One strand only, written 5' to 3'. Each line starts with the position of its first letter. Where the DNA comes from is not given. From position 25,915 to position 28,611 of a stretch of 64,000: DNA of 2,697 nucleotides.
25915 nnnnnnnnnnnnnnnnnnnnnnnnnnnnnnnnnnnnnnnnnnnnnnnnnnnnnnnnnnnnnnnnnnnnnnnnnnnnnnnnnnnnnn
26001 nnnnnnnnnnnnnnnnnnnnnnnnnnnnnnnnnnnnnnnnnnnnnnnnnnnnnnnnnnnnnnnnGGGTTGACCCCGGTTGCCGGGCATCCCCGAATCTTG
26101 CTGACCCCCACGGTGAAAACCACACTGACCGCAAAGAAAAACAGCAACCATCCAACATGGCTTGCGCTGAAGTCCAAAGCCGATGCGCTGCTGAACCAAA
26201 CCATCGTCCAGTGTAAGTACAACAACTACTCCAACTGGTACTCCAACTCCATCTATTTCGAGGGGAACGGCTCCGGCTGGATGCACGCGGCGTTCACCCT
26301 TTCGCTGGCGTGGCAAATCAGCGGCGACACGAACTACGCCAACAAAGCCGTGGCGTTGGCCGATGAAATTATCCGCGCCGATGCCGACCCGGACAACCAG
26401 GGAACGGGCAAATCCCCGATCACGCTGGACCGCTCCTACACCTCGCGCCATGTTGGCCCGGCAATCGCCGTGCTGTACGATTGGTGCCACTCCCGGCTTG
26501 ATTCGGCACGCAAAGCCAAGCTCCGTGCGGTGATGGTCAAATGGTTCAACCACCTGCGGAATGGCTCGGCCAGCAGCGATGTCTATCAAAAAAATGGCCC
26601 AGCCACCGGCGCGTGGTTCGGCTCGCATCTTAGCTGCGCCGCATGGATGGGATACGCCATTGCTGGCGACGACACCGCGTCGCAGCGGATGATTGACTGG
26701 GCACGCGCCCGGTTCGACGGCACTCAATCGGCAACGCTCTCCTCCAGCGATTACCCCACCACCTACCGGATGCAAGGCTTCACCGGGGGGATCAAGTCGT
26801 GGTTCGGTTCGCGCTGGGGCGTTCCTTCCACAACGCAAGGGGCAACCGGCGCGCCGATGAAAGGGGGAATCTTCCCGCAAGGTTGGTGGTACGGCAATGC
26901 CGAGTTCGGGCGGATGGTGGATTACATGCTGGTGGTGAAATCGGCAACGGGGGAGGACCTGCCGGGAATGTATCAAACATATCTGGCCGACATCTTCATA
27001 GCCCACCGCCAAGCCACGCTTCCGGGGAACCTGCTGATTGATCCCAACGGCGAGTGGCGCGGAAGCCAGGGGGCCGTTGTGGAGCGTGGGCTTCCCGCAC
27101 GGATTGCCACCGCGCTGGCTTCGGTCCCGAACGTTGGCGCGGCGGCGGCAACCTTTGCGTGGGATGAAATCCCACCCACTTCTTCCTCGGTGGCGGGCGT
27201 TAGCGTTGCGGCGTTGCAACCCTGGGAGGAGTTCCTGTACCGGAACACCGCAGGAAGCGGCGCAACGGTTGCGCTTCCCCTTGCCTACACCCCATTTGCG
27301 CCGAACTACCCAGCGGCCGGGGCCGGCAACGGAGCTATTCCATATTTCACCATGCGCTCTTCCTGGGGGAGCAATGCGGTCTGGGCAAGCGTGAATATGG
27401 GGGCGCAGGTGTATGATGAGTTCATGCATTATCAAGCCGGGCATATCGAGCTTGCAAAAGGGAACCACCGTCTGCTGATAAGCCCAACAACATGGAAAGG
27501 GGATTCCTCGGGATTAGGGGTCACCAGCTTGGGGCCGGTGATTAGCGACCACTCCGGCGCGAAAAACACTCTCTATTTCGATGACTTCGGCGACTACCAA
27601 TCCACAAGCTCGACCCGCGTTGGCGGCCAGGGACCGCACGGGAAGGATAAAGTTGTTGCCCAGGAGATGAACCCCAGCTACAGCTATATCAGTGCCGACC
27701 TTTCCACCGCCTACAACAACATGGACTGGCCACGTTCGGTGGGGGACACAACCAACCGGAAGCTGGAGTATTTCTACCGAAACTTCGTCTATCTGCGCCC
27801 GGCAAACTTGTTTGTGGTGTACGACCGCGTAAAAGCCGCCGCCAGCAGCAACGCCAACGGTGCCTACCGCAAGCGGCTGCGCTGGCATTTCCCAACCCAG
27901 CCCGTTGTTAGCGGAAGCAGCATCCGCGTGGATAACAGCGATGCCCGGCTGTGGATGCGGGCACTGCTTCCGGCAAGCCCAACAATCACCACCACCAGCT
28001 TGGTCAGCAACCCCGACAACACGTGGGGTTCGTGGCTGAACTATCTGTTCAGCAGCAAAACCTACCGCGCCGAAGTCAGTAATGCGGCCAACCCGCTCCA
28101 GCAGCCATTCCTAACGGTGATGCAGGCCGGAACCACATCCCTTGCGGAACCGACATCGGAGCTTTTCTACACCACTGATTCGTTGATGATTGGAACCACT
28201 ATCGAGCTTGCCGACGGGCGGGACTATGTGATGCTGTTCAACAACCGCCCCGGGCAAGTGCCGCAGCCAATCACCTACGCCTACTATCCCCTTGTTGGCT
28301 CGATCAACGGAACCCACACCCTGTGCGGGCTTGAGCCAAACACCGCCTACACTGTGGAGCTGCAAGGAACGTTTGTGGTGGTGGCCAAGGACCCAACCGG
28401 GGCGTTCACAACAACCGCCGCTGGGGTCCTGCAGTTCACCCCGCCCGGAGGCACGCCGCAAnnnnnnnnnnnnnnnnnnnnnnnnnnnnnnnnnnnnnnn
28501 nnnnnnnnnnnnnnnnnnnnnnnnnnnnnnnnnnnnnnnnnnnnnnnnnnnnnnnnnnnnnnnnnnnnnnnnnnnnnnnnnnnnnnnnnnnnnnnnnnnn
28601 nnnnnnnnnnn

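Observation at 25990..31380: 1,796-aa secreted protein built from two tandem heparinase-II/III-like lyase modules plus a T9SS domain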

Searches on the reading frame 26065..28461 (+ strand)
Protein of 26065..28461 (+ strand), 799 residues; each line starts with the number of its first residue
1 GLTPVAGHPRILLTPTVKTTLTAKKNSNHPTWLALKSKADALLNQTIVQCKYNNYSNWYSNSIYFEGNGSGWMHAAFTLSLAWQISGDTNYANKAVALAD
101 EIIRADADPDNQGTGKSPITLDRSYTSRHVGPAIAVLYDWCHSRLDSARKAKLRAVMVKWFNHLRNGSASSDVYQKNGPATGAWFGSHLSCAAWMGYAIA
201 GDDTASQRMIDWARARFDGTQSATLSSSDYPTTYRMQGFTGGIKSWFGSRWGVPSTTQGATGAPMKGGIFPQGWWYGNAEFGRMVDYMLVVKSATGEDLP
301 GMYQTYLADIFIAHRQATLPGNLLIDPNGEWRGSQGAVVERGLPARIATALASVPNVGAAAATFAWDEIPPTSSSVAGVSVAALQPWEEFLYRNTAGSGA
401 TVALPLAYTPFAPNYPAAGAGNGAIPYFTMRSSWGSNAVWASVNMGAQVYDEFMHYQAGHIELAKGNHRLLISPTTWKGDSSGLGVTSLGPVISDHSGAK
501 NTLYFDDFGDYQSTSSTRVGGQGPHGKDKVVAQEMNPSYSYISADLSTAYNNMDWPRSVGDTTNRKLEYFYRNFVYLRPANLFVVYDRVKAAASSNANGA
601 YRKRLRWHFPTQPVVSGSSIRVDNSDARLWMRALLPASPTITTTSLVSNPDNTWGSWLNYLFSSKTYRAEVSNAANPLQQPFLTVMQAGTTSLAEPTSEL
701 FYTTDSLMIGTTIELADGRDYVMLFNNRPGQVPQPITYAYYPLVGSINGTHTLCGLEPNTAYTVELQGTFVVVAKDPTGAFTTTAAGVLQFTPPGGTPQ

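Call 7: search_solved_structures(query=window:26065-28461:+, max_evalue=1, show_alignments=2)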
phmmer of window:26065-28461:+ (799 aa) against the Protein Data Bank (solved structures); distinct sequences matched with E-value up to 1: 2.
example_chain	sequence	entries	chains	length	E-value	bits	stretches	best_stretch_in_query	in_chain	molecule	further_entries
4lpu_A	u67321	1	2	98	0.19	13.5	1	748-784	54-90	TENCON variant P40AR2-32R2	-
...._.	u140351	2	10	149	0.55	12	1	451-505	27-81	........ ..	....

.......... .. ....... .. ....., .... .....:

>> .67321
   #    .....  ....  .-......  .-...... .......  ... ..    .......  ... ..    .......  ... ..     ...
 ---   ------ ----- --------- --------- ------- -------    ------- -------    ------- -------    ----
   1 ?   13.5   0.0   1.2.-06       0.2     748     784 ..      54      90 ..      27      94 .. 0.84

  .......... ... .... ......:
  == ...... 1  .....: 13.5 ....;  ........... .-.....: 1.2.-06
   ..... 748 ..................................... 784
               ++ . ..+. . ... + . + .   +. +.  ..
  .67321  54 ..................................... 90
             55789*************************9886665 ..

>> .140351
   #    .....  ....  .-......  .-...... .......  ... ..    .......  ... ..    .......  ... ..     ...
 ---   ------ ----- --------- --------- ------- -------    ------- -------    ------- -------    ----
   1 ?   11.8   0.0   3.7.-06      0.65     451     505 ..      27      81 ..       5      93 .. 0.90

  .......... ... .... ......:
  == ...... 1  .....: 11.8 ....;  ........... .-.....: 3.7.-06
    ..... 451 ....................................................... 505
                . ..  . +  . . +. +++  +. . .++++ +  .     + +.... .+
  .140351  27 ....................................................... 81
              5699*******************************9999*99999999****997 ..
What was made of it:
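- Tried and rejected: phmmer of module 1 against PDB gave nothing meaningful (call 7).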

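Call 19: search_protein_representatives(protein=window:26065-28461:+)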
Query: 799 residues. Proteins with E-value up to 0.001 (for the whole library): 432; up to 1e-10: 206; up to 1e-30: 77. The best 150 are listed.
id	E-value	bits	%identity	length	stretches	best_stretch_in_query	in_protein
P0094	0.0e+00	2197.4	45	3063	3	7-792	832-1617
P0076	0.0e+00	1382.4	98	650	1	1-608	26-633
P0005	4.0e-229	779.9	47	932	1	6-792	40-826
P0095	1.2e-197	675.8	43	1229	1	5-794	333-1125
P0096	2.5e-197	674.7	44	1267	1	5-792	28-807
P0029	4.7e-193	660.6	44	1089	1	4-796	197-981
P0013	1.4e-188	645.8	45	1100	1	6-793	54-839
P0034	1.7e-178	612.5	42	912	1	1-792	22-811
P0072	4.8e-171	587.8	42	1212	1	1-792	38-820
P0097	2.4e-170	585.5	40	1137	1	3-792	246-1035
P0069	3.5e-168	578.3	44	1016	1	6-793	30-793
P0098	2.5e-148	512.6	38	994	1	3-792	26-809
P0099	1.5e-144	500.2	38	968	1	6-793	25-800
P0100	7.6e-141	487.9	37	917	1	3-793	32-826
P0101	8.6e-140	484.4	39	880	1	4-792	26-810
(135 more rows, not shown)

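Call 33: predict_structure(alignment_id=A2)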
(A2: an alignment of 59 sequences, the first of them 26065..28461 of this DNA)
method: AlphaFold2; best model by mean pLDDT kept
length: 799 residues; sequences in the alignment: 59
mean_pLDDT: 90.3   pTM: 0.92
mean pLDDT of the five models: 90.3, 90.0, 89.8, 88.1, 87.9
residues with pLDDT >= 90: 583; 70-90: 155; 50-70: 52; < 50: 9
segments of 3 or more residues with pLDDT < 50: 415-417, 797-799
pLDDT, mean of each block of 10 residues (from residue 1): 81 95 97 98 97 90 90 97 98 98 94 77 78 97 98 95 77 79 91 96 95 96 94 93 86 79 92 92 96 96 95 96 91 86 95 87 93 74 93 78 91 56 85 96 94 92 96 86 77 79 95 85 89 93 94 60 85 97 98 96 97 97 97 97 91 61 85 97 98 98 98 96 96 94 91 96 95 97 96 66
secondary structure, 60 per line:
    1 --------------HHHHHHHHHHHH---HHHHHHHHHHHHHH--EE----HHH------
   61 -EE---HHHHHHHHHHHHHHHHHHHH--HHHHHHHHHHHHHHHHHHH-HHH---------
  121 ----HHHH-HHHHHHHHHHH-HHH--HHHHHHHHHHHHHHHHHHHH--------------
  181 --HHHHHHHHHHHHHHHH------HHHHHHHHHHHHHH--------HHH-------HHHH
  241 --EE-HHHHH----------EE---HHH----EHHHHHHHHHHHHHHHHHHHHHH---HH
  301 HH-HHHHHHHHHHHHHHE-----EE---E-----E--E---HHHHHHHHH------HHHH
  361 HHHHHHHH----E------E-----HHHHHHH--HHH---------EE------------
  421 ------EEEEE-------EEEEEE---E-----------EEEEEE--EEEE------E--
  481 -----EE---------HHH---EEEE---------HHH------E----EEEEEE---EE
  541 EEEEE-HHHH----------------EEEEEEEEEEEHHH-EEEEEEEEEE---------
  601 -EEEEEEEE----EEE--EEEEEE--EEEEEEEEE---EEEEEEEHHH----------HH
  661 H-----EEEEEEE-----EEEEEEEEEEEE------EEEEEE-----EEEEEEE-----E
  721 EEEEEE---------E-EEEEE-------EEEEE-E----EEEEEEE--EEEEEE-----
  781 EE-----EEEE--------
elements in order (helices of 4 or more, strands of 3 or more residues): H15-26 H30-43 H67-86 H89-107 H125-128 H130-140 H147-166 H183-198 H205-218 H237-240 H246-250 H274-295 H299-302 H304-317 H342-350 H357-368 H386-392 E427-431 E439-444 E460-465 E468-471 E503-506 E530-535 E539-545 H547-550 E567-577 E582-591 E602-609 E614-616 E619-624 E627-635 E639-645 E667-673 E679-690 E697-702 E708-714 E720-726 E738-742 E750-754 E761-767 E770-775 E788-791
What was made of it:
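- Its fold is intact, pLDDT 90.3 (call 33).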

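Call 38: fold_search(model_id=the predicted structure, library=pdb)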
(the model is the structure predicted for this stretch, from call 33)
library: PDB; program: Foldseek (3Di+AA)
matches with E <= 10: 870; with E <= 0.001: 52
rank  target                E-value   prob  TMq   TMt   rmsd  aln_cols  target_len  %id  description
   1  2fuq_A                1.1e-27  1.00  0.64  0.68   6.0       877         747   16  Crystal Structure of Heparinase II (released 2006-04-18)
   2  3e7j_A                2.4e-27  1.00  0.63  0.67   7.0       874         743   16  HeparinaseII H202A/Y257A double mutant complexed with a heparan sulfate tetrasaccharide substrate (released 2008-12-30)
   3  2fut_A                3.1e-27  1.00  0.63  0.67   6.7       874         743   16  Crystal Structure of Heparinase II Complexed with a Disaccharide Product (released 2006-04-18)
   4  3a0o_B                4.1e-26  1.00  0.58  0.61   7.3       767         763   13  Crystal structure of alginate lyase from Agrobacterium tumefaciens C58 (released 2010-03-31)
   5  3a0o_A                2.8e-25  1.00  0.58  0.61   7.3       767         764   13  Crystal structure of alginate lyase from Agrobacterium tumefaciens C58 (released 2010-03-31)
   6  3afl_A                2.0e-23  1.00  0.61  0.64   5.7       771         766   13  Crystal structure of exotype alginate lyase Atu3025 H531A complexed with alginate trisaccharide (released 2010-04-28)
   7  6lja_A                6.7e-23  1.00  0.59  0.56   8.3       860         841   13  Crystal Structure of exoHep from Bacteroides intestinalis DSM 17393 complexed with disaccharide product (released 2020-12-23)
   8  6ljl_A                1.2e-22  1.00  0.61  0.58   8.1       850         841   13  Crystal Structure of exoHep-Y390A/H555A complexed with a tetrasaccharide substrate (released 2020-12-23)
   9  8khv                  6.0e-21  1.00  0.55  0.74   6.5       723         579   15  The crystal structure of glycosaminoglycan lyase GAGase II (released 2024-09-04)
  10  9o3q                  1.2e-19  1.00  0.52  0.69   7.1       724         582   14  Apo-structure of a chondroitinase (released 2025-06-11)
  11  4ojz_A                1.9e-19  1.00  0.62  0.69   6.3       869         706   12  Crystal Structure of Alg17c Mutant Y258A Complexed with Alginate Trisaccharide (released 2014-01-29)
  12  6hzn_A                1.9e-19  1.00  0.58  0.62   7.2       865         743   11  Crystal structure of human dermatan sulfate epimerase 1 (released 2020-01-22)
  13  8bdd_A                2.5e-19  1.00  0.62  0.69   6.4       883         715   11  Crystal structure of Bacteroides ovatus CP926 PL17 alginate lyase (released 2023-08-30)
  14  4ok2_B                4.9e-19  1.00  0.65  0.72   5.7       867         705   11  Crystal Structure of Alg17c Mutant Y258A (released 2014-01-29)
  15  4ojz_B                6.4e-19  1.00  0.63  0.71   5.9       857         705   12  Crystal Structure of Alg17c Mutant Y258A Complexed with Alginate Trisaccharide (released 2014-01-29)
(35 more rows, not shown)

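Call 68: search_protein_families(library=pfam, proteins=[P0094], max_evalue=0.01)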
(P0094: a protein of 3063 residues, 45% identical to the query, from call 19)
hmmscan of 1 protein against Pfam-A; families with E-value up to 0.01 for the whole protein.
P0094 (3063 aa): 1 family
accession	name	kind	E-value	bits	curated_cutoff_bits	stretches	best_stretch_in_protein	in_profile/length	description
PF18962.6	Por_Secre_tail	-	8.6e-09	36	27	1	2986-3061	2-75/75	Secretion system C-terminal sorting domain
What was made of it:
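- On T9SS type A cargo: Relatives score higher, for example P0094 at 36 bits (call 68).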
